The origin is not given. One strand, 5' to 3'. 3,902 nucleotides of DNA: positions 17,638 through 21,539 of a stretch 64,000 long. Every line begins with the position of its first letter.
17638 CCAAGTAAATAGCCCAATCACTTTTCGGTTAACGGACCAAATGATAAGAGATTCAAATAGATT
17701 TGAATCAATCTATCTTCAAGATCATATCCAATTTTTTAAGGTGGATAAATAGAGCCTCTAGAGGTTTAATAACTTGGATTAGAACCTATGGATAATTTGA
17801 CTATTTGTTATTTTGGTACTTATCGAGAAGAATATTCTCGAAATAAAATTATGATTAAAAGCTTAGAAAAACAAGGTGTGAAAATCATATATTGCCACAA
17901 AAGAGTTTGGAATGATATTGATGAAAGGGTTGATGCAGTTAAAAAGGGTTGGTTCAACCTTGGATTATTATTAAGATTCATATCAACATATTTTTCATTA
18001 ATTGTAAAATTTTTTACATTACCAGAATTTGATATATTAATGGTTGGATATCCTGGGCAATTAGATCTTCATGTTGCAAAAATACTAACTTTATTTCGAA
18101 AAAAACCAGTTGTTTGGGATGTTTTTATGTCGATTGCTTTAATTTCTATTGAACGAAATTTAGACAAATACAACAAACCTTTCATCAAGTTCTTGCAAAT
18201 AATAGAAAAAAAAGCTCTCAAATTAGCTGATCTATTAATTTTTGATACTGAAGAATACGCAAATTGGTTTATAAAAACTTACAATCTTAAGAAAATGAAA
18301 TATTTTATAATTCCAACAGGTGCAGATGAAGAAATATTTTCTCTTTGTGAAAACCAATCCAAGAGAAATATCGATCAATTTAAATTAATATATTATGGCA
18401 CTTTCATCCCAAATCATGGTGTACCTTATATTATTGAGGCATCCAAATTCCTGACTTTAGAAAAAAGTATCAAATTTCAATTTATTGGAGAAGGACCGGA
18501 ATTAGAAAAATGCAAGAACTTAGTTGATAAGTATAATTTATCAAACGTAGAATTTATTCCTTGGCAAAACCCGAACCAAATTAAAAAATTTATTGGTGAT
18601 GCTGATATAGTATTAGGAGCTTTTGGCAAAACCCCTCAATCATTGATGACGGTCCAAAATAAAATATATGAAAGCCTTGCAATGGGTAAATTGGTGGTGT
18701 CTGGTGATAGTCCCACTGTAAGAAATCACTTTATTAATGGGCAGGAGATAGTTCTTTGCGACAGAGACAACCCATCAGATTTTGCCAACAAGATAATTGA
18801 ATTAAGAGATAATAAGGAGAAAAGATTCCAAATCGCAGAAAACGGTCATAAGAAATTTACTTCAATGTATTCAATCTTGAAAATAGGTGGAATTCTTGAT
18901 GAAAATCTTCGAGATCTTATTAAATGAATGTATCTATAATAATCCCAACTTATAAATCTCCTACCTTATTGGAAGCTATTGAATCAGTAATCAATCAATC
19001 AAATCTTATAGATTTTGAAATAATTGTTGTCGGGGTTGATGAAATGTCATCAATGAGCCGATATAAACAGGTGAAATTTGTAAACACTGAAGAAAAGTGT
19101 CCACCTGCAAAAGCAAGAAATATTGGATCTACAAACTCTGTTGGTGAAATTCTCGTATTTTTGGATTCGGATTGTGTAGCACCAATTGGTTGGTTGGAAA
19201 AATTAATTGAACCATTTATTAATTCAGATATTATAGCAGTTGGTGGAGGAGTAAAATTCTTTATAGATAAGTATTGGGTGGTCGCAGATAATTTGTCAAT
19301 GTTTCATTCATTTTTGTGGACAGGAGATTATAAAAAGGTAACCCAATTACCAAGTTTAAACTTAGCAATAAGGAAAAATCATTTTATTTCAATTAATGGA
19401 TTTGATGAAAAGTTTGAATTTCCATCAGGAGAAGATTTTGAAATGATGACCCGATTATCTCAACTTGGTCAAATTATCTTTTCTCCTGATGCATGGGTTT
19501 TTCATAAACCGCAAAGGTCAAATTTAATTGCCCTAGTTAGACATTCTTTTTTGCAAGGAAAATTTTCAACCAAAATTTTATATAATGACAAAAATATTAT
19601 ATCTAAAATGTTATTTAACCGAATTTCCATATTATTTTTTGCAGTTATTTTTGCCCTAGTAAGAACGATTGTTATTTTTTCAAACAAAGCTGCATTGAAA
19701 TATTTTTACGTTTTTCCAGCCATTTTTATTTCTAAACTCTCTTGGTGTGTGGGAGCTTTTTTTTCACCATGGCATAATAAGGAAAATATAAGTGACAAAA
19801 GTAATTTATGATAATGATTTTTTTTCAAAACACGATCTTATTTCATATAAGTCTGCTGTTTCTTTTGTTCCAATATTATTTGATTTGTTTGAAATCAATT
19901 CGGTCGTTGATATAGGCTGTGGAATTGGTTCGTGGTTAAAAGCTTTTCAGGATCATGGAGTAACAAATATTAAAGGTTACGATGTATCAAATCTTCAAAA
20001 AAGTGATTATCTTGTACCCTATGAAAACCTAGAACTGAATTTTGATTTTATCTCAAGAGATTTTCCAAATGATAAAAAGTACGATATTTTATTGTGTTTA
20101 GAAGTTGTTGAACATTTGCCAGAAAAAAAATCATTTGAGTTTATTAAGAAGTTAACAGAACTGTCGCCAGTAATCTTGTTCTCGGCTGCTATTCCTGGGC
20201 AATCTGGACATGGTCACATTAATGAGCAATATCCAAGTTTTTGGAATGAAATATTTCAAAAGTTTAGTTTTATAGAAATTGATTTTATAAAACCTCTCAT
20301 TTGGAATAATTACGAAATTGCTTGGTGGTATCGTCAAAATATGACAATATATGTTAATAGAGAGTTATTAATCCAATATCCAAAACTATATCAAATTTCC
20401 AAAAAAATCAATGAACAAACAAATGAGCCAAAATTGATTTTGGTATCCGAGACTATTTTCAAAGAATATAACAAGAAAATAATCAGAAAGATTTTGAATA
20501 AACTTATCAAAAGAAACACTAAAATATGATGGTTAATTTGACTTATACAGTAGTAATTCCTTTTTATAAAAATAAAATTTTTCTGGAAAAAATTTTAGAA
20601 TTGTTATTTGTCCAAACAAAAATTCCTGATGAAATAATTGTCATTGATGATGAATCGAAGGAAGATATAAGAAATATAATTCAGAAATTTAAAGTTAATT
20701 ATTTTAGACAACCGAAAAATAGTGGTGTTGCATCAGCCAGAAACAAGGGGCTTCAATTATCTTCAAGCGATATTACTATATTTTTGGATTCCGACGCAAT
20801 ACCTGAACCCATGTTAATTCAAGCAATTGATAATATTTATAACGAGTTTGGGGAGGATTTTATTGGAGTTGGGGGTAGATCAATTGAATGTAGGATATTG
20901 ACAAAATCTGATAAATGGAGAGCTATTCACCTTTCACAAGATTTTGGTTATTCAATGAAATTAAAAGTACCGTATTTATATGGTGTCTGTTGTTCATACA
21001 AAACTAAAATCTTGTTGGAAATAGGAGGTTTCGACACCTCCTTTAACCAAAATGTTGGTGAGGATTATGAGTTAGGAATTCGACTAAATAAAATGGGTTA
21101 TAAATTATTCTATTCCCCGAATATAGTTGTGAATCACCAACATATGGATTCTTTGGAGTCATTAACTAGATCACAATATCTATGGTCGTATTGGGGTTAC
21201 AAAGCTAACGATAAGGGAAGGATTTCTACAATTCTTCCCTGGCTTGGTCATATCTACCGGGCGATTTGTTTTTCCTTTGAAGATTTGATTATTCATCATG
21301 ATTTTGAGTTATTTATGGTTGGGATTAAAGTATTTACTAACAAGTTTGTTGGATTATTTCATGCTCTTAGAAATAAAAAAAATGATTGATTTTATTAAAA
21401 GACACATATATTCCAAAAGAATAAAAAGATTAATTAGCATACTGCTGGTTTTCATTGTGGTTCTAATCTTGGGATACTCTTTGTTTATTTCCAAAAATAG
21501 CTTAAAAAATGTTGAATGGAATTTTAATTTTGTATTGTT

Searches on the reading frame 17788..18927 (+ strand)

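Call 45: search_protein_families(library=pfam, proteins=[window:17788-18927:+], max_evalue=0.00001)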
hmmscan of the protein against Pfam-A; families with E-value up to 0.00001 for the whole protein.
window:17788-18927:+ (379 aa): 4 families
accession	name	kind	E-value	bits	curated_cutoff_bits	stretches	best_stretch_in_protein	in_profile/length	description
PF00534.26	Glycos_transf_1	-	8.8e-20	71.4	26.4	1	190-355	8-171/172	Glycosyl transferases group 1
PF13692.12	Glyco_trans_1_4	-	9.7e-16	58.7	27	1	199-341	3-141/142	Glycosyl transferases group 1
PF13524.12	Glyco_trans_1_2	-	4.3e-11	43.4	25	1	226-360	13-132/144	Glycosyl transferase-like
PF13439.12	Glyco_transf_4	-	2e-06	28.4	28.5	1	23-182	12-169/170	Glycosyltransferase Family 4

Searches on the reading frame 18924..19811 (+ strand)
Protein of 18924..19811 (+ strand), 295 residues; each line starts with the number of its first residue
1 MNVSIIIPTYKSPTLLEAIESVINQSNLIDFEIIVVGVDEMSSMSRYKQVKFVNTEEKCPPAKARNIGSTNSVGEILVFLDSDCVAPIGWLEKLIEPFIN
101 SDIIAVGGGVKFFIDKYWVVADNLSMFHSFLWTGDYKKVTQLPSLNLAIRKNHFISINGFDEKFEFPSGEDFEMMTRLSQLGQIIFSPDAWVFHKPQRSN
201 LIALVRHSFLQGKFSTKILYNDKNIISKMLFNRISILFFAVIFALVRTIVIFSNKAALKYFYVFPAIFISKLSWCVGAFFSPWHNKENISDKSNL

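Call 45: search_protein_families(library=pfam, proteins=[window:18924-19811:+], max_evalue=0.00001)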
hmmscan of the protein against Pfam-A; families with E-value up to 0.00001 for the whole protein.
window:18924-19811:+ (295 aa): 4 families
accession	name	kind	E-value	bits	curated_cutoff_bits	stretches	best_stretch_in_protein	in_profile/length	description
PF00535.33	Glycos_transf_2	-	1.8e-18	67.4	23.3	1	4-122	1-128/168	Glycosyl transferase family 2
PF10111.15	Glyco_tranf_2_2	-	1.9e-12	47.7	27.3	1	145-183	166-204/276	Glycosyltransferase like family 2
PF13641.12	Glyco_tranf_2_3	-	6.6e-07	30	27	1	3-202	3-219/230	Glycosyltransferase like family 2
PF02709.20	Glyco_transf_7C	-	3e-06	27.2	23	1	144-189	21-66/78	N-terminal domain of galactosyltransferase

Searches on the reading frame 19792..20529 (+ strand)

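Call 45: search_protein_families(library=pfam, proteins=[window:19792-20529:+], max_evalue=0.00001)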
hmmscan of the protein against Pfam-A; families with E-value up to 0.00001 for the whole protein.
window:19792-20529:+ (245 aa): 3 families
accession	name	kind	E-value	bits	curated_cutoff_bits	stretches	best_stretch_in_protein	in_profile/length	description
PF13489.12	Methyltransf_23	-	6.1e-10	39.5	27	1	32-113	20-98/164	Methyltransferase domain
PF08242.18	Methyltransf_12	-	2.9e-06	28.4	30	1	39-120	1-87/98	Methyltransferase domain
PF13649.12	Methyltransf_25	-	5.8e-06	27.3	27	0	38-122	1-90/97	Methyltransferase domain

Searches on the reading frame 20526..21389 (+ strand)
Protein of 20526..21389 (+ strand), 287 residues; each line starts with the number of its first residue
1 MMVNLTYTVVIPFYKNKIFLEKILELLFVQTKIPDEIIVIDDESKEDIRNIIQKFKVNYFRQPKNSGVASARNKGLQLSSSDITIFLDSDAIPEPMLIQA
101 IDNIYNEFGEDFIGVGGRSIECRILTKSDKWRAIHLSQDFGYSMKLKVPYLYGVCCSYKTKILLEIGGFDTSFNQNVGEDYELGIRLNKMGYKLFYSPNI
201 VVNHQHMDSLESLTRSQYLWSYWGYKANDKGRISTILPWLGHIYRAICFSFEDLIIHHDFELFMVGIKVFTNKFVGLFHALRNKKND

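Call 45: search_protein_families(library=pfam, proteins=[window:20526-21389:+], max_evalue=0.00001)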
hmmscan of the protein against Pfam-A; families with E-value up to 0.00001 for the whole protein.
window:20526-21389:+ (287 aa): 5 families
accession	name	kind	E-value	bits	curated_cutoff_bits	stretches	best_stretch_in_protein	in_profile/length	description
PF00535.33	Glycos_transf_2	-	6.6e-25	88.4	23.3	1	8-165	1-166/168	Glycosyl transferase family 2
PF13641.12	Glyco_tranf_2_3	-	5.3e-18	66.3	27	1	7-222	3-229/230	Glycosyltransferase like family 2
PF10111.15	Glyco_tranf_2_2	-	2.4e-12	47.4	27.3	1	8-92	1-93/276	Glycosyltransferase like family 2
PF13632.12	Glyco_trans_2_3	-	5.5e-08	33.3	27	1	140-224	56-143/198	Glycosyl transferase family group 2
PF13506.12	Glyco_transf_21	-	3.2e-06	27.2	21.7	0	151-221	102-173/174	Glycosyl transferase family 21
